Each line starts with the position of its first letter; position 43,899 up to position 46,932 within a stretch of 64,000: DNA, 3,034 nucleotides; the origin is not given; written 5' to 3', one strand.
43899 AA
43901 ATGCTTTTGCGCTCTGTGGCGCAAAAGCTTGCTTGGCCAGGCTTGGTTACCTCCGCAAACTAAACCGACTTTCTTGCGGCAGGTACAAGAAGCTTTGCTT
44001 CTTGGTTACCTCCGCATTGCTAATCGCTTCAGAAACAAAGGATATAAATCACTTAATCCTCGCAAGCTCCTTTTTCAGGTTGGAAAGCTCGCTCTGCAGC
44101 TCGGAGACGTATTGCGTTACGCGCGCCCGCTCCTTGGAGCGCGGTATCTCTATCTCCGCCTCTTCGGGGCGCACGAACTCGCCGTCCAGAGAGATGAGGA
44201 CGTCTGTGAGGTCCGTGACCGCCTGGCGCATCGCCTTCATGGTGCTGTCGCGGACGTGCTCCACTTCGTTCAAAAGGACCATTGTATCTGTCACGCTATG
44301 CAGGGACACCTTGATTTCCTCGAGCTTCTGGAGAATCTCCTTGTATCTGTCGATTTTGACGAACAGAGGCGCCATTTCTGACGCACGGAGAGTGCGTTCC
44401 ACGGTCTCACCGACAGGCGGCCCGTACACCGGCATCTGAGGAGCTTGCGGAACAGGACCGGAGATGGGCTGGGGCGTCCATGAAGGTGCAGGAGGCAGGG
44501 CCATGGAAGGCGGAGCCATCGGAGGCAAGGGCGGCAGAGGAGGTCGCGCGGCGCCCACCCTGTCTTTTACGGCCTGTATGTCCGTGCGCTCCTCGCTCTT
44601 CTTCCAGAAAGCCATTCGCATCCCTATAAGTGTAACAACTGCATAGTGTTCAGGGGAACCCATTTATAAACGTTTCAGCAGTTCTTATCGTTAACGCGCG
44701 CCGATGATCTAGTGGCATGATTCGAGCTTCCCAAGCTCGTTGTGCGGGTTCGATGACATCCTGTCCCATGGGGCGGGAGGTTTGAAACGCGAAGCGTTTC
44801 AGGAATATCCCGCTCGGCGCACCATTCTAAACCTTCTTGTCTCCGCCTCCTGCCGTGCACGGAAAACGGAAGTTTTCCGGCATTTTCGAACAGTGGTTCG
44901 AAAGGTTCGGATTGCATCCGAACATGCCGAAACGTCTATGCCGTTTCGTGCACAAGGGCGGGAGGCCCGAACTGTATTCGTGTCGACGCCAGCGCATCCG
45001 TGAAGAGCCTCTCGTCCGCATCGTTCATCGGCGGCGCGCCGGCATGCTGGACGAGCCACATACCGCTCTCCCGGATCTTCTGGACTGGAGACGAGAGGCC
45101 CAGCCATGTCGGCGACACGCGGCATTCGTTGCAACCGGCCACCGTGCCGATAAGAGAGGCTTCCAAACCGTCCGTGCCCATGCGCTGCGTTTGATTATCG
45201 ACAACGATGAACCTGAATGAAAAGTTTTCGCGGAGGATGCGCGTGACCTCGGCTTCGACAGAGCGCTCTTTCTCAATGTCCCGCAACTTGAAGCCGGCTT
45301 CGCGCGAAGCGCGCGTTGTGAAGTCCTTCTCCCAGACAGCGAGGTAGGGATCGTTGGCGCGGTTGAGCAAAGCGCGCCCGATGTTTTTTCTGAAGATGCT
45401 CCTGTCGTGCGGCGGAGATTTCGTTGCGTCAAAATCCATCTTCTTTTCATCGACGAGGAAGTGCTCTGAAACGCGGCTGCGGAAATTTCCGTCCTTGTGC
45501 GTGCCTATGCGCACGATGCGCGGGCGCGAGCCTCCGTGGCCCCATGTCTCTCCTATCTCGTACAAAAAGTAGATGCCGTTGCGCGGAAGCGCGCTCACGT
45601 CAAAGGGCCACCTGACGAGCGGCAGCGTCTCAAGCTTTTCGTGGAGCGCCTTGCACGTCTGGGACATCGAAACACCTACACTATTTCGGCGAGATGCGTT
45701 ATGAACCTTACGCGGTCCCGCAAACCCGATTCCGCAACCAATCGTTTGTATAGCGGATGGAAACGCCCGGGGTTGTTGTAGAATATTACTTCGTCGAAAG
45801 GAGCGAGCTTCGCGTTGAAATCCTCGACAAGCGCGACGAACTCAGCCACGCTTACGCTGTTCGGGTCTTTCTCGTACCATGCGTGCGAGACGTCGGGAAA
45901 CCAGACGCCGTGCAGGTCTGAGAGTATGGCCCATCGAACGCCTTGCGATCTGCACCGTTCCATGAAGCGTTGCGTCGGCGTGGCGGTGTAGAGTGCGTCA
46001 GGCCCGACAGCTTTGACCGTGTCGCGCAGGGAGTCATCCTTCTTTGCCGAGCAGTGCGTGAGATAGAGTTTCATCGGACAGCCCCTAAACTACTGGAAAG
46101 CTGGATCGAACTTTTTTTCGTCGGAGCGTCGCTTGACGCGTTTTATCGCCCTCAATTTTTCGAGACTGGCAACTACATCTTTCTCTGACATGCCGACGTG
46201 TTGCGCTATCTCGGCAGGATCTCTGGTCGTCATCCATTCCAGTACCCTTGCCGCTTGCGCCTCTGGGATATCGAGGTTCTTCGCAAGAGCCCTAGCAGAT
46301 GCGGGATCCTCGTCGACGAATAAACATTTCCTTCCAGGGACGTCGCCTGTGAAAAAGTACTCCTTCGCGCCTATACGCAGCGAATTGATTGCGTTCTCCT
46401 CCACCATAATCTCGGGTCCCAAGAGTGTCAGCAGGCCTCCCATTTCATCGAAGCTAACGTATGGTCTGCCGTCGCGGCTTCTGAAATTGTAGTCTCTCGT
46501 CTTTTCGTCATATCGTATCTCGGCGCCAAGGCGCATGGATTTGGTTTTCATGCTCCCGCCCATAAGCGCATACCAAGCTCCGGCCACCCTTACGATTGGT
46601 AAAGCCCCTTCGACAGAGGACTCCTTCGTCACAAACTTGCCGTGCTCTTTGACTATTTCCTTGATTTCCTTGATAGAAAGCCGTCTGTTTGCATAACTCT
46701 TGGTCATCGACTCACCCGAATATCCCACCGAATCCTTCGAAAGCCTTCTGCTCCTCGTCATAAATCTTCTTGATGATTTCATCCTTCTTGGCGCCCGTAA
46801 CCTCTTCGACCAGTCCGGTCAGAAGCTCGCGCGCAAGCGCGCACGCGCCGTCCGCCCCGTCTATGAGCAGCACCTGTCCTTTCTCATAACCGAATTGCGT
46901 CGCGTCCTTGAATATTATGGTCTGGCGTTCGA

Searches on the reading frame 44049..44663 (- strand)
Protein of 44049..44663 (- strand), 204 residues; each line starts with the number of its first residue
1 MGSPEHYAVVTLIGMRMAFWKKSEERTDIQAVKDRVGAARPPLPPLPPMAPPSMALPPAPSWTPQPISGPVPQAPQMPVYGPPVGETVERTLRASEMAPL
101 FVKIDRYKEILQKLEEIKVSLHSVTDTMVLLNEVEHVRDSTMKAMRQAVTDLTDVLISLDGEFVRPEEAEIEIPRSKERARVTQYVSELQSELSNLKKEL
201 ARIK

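Call 32: find_homologous_proteins(query=window:44049-44663:-)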
Query window:44049-44663:- (204 aa): 5 proteins with E <= 0.001 among 735 candidates.
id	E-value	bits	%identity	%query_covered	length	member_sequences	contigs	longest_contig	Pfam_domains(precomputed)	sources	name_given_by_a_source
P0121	4.1e-114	397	100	92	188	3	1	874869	-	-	-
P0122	1.8e-63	232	64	92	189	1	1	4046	-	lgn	-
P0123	1.6e-61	226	63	92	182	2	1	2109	-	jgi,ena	-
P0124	6.6e-49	184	70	63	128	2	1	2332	-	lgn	-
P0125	3.8e-16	78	42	53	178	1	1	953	-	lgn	-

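Call 33: find_encoding_contigs(protein=P0122, flank=5000, max_places=3)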
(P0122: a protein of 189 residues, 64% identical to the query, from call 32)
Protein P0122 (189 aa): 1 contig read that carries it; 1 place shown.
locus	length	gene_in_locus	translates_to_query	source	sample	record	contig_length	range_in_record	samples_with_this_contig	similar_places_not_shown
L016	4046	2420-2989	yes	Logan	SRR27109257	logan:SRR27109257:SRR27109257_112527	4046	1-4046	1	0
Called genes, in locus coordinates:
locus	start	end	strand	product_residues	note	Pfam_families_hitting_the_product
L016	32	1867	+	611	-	-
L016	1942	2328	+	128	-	-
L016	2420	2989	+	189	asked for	-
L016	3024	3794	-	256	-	-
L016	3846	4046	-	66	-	?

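Call 34: find_encoding_contigs(protein=P0123, flank=5000, max_places=3)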
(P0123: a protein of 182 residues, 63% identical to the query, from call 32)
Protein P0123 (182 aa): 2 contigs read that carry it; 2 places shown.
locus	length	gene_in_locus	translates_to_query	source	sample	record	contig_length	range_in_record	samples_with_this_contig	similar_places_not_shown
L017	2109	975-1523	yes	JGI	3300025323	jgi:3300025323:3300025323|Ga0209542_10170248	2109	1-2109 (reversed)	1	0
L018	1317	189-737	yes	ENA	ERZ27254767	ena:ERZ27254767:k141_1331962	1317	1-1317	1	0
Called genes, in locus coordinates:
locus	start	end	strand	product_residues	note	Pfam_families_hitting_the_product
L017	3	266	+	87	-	?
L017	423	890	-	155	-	PF00293:NUDIX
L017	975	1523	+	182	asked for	-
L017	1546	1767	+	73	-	-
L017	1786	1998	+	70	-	-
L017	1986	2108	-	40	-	?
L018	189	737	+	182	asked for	-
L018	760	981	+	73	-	-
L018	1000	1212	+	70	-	-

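Call 35: find_encoding_contigs(protein=P0124, flank=5000, max_places=3)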
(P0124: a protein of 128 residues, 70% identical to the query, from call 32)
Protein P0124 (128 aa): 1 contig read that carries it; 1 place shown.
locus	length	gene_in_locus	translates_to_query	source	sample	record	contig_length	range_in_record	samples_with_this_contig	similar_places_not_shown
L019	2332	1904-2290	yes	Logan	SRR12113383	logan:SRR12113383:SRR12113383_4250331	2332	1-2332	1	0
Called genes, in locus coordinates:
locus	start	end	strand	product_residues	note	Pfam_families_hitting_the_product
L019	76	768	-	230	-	PF06745:ATPase, PF13481:AAA_25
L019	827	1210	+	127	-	-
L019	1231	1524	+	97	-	-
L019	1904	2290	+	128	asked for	-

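Call 64: search_protein_families(library=pfam, proteins=[window:44049-44663:-], max_evalue=0.01)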
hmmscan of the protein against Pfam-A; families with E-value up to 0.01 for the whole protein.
window:44049-44663:- (204 aa): 1 family
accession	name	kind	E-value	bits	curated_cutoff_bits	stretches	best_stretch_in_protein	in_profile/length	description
PF15035.11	Rootletin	-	0.0057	17.1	36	0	94-202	15-122/188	Ciliary rootlet component, centrosome cohesion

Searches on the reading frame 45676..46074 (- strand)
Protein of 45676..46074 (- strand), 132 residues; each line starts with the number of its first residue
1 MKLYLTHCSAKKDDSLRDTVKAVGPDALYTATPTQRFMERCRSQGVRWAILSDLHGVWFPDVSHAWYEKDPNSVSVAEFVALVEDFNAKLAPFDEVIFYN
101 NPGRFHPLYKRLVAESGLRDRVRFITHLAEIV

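Call 64: search_protein_families(library=pfam, proteins=[window:45676-46074:-], max_evalue=0.01)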
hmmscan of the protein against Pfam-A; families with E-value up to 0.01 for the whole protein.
window:45676-46074:- (132 aa): 1 family
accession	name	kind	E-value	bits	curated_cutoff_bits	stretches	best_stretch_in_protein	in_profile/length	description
PF21818.3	DUF6884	-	0.0006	20.4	30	1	4-81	2-73/135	Family of unknown function (DUF6884)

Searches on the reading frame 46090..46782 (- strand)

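Call 64: search_protein_families(library=pfam, proteins=[window:46090-46782:-], max_evalue=0.01)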
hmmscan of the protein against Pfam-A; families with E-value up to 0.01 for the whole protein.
window:46090-46782:- (230 aa): 5 families
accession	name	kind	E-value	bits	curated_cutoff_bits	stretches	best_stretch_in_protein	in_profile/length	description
PF21476.4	PF0610-like_N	-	2.4e-06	28.1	33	0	188-213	16-41/50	PF0610-like, N-terminal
PF22451.2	NirdL-like_HTH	-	0.0014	18.6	27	0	190-212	20-42/47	Siroheme decarboxylase NirDL-like HTH domain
PF14394.12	DUF4423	-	0.0037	17.5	30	0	186-223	36-72/165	Domain of unknown function (DUF4423)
PF01978.25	TrmB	-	0.0041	17.4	25.6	0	156-191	18-53/68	Sugar-specific transcriptional regulator TrmB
PF04539.22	Sigma70_r3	-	0.009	16.5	25.3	0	177-208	9-42/78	Sigma-70 region 3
